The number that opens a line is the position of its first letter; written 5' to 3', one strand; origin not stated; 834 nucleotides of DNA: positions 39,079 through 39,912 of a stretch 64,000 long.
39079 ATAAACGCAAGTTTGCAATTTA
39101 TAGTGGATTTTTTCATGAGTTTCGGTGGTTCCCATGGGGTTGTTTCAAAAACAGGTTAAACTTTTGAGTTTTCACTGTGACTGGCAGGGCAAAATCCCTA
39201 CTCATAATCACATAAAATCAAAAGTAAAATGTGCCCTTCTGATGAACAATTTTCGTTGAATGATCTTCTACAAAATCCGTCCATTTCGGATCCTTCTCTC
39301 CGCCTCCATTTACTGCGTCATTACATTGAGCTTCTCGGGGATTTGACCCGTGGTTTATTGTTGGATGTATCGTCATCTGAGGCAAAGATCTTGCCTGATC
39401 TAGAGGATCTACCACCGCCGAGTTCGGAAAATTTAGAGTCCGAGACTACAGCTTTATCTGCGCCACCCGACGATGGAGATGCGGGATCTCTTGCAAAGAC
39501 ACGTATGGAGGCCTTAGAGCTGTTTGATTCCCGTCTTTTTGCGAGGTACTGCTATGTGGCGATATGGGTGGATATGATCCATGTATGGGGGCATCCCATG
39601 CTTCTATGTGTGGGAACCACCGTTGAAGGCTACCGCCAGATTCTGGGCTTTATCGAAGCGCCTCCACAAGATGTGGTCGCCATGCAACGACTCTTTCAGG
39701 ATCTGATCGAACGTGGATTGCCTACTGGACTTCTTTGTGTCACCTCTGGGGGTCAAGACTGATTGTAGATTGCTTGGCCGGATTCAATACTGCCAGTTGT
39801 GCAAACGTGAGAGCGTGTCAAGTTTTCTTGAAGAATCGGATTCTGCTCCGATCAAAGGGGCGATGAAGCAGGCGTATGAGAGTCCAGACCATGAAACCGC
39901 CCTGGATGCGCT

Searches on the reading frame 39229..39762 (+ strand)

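Call 38: search_protein_families(library=pfam, proteins=[window:39229-39762:+], max_evalue=0.01)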
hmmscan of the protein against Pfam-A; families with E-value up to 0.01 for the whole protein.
window:39229-39762:+ (177 aa): 1 family
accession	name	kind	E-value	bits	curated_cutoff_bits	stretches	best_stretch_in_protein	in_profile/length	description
PF00872.24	Transposase_mut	-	0.00032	20.1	21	1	88-172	140-231/379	Transposase, Mutator family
